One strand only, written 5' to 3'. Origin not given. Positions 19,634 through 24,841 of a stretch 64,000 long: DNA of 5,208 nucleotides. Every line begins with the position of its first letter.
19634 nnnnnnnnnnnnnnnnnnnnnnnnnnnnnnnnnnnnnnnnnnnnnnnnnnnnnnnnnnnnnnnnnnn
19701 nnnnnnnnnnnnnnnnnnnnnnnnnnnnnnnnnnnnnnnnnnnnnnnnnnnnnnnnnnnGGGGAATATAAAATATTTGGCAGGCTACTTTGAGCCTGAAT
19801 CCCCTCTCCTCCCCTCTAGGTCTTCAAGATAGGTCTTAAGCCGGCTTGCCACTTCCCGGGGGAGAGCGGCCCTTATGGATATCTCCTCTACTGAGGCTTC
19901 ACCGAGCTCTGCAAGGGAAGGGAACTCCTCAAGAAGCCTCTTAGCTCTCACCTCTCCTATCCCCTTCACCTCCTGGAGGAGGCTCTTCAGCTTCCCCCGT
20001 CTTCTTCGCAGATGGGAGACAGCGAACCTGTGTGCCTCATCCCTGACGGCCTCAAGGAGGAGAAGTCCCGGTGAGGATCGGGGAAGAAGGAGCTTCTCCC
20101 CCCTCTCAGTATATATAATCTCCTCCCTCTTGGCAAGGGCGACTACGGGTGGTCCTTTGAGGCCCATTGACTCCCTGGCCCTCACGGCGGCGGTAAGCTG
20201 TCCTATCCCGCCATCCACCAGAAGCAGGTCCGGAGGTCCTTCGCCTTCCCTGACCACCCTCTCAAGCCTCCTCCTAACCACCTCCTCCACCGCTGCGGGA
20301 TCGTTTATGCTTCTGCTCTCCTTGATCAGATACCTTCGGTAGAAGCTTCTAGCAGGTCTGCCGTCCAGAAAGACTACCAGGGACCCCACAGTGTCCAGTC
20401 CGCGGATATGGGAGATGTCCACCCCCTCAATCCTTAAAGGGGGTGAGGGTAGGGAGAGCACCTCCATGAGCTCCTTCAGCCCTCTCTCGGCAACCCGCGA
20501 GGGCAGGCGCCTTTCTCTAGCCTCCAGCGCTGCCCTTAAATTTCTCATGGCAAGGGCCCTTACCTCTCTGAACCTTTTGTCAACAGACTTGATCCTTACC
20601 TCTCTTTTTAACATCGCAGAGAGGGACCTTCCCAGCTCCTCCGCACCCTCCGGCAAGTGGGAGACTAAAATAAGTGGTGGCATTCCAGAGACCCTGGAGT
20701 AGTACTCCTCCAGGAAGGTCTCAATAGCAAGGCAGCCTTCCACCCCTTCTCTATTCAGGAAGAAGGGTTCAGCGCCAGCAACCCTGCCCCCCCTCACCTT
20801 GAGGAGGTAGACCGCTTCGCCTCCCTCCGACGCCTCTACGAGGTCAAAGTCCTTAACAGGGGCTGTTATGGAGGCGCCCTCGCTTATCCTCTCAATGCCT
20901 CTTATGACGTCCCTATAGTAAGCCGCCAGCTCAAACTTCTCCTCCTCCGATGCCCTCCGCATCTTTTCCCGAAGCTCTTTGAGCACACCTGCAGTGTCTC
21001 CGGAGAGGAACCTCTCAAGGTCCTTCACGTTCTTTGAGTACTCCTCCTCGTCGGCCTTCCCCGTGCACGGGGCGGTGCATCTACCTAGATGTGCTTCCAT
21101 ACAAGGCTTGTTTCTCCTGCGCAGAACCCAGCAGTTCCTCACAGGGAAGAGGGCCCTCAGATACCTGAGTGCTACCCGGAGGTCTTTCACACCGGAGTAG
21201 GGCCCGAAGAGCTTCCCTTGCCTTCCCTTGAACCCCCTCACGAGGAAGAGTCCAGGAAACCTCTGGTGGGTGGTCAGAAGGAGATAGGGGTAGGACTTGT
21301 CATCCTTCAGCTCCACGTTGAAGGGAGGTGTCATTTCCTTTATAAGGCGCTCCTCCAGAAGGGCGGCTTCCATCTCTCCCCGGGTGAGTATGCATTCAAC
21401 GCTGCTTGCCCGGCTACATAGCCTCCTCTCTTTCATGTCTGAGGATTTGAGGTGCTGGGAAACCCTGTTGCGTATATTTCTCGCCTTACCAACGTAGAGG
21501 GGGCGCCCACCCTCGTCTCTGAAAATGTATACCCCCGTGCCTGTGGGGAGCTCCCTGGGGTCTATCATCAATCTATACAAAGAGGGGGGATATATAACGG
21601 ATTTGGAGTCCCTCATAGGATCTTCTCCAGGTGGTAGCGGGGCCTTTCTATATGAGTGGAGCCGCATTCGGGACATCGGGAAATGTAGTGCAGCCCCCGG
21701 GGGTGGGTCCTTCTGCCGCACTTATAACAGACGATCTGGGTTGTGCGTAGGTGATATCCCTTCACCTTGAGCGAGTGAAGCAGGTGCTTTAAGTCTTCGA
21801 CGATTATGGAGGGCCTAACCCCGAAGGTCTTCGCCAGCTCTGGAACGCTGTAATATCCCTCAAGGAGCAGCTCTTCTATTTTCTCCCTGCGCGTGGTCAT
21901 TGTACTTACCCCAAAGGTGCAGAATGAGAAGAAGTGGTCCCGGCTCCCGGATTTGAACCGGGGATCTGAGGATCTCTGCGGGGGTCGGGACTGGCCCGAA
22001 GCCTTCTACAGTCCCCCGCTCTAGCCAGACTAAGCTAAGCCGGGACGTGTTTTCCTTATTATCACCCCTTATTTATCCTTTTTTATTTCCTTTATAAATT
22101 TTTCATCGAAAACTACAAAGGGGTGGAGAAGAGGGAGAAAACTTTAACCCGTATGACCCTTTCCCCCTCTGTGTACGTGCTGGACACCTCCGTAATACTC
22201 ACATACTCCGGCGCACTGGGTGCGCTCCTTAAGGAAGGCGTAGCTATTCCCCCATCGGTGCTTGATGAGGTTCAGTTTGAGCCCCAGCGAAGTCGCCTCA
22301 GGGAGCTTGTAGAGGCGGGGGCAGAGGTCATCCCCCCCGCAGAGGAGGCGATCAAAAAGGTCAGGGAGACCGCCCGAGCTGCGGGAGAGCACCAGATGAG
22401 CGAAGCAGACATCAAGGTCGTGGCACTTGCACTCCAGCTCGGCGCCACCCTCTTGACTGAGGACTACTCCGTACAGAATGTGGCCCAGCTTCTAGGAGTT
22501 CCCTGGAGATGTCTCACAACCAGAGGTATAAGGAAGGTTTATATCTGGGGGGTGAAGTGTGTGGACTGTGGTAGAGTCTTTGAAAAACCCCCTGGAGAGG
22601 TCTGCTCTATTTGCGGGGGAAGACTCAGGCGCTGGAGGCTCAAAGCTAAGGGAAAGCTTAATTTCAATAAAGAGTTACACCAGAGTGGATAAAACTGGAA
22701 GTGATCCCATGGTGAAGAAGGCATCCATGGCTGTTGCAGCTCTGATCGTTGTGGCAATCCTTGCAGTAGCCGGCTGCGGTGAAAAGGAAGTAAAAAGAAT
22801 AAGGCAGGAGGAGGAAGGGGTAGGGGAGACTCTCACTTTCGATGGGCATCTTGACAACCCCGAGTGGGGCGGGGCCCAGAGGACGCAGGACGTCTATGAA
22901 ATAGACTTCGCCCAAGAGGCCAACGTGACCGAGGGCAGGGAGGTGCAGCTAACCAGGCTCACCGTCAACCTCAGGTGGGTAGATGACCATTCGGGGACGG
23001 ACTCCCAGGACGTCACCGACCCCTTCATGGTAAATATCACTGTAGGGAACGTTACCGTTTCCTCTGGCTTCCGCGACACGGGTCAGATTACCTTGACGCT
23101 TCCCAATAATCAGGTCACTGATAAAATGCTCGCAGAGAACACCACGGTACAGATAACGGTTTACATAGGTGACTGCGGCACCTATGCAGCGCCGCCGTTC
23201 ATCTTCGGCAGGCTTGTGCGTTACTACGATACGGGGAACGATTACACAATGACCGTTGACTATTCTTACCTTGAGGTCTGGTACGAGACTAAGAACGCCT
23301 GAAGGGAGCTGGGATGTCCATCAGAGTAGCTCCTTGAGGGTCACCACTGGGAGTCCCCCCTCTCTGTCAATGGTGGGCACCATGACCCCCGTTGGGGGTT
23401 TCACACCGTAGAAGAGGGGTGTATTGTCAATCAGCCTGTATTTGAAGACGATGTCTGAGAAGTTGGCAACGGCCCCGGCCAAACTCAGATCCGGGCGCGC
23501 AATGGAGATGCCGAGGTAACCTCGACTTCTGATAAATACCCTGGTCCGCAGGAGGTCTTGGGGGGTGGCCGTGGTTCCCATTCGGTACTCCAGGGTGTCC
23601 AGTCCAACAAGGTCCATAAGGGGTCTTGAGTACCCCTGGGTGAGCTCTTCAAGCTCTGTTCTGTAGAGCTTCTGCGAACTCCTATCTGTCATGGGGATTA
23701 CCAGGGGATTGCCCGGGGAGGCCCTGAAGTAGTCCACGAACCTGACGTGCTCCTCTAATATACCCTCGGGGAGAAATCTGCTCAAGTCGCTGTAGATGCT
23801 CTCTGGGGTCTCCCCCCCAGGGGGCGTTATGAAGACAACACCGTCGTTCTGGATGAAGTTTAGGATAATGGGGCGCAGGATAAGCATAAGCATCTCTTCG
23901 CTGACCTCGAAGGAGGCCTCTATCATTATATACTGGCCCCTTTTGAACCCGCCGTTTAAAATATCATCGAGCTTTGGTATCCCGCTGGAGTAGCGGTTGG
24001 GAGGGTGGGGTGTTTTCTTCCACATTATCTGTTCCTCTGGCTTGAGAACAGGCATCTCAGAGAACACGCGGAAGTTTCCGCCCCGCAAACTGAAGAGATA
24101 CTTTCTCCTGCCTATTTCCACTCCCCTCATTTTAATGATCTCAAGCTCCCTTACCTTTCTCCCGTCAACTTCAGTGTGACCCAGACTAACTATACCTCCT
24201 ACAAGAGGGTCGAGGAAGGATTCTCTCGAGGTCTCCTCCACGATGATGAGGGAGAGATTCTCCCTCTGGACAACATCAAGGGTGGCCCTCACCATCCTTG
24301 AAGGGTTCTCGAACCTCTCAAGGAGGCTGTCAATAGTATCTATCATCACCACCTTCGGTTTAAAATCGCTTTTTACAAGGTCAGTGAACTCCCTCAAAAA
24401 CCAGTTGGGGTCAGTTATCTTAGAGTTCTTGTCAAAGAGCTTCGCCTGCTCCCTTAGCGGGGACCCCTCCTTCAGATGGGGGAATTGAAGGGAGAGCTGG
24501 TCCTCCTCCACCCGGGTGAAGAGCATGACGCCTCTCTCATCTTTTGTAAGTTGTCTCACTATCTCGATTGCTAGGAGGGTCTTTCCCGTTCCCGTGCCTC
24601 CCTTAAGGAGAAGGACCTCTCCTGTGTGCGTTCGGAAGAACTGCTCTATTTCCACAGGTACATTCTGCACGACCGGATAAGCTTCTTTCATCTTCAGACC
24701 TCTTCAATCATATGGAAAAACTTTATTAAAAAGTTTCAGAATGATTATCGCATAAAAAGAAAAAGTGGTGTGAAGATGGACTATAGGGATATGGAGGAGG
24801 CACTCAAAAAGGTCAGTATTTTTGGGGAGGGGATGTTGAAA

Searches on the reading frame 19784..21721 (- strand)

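Call 7: search_protein_families(library=pfam, proteins=[window:19784-21721:-], max_evalue=0.001)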
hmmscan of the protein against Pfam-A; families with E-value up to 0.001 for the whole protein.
window:19784-21721:- (645 aa): 6 families
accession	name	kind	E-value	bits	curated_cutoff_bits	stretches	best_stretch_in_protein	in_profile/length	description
PF08459.17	UvrC_RNaseH_dom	-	1.8e-45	155.1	22.3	1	420-568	2-159/159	UvrC RNAse H endonuclease domain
PF22920.2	UvrC_RNaseH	-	4.5e-12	46.3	24.3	1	297-401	9-115/116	UvrC Ribonuclease H-like domain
PF02151.25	UVR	-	3.3e-10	39.8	21.5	1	246-278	3-35/36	UvrB/uvrC motif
PF01541.30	GIY-YIG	-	7.2e-07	29.9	22.6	1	63-129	3-71/78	GIY-YIG catalytic domain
PF14520.12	HHH_5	-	1.1e-05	26.2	27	1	581-628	3-51/57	Helix-hairpin-helix domain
PF12826.13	HHH_2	-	0.00014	22.3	27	1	587-635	10-58/64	Helix-hairpin-helix motif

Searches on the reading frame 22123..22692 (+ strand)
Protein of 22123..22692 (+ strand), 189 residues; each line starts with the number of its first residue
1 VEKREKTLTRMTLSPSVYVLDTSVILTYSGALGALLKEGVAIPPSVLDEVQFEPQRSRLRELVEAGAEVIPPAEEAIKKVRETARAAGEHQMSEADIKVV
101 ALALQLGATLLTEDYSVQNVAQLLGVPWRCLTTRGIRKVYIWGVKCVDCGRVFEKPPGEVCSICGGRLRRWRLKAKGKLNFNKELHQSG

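Call 7: search_protein_families(library=pfam, proteins=[window:22123-22692:+], max_evalue=0.001)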
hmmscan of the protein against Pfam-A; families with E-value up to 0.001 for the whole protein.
window:22123-22692:+ (189 aa): 4 families
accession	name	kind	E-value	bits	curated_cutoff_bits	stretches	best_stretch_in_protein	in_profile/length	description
PF17146.10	PIN_6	-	1.8e-13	51.2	27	1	19-106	2-87/87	PIN domain of ribonuclease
PF01850.27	PIN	-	1.1e-06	29.7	23.6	1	18-121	1-118/120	PIN domain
PF08745.17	PIN_5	-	1.2e-05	25.3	27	1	74-127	134-189/205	PINc domain ribonuclease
PF13638.12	PIN_4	-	7.1e-05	23.6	21.9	1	18-126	1-126/132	PIN domain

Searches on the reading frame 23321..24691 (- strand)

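Call 7: search_protein_families(library=pfam, proteins=[window:23321-24691:-], max_evalue=0.001)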
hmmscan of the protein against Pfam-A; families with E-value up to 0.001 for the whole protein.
window:23321-24691:- (456 aa): 7 families
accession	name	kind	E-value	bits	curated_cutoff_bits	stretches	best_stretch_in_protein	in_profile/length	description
PF06745.19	ATPase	-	1.2e-17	64.5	26.6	1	23-205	18-222/231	KaiC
PF07088.17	GvpD_P-loop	-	1.6e-11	44.9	24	1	15-184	1-187/189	GvpD gas vesicle protein, P-loop domain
PF20440.3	GvpD_bR2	-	7.8e-07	29.3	27.9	1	229-316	7-94/254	GvpD basic region 2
PF13401.12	AAA_22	-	8.8e-07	29.7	27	1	23-151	4-121/130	AAA domain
PF24883.2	NPHP3_N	-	0.0003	21.5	24.8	0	22-64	20-62/164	Nephrocystin 3, N-terminal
PF00004.35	AAA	-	0.0004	21.3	21.2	0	27-146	1-97/131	ATPase family associated with various cellular activities (AAA)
PF13191.12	AAA_16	-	0.00043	21.3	32.6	0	20-146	20-164/167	AAA ATPase domain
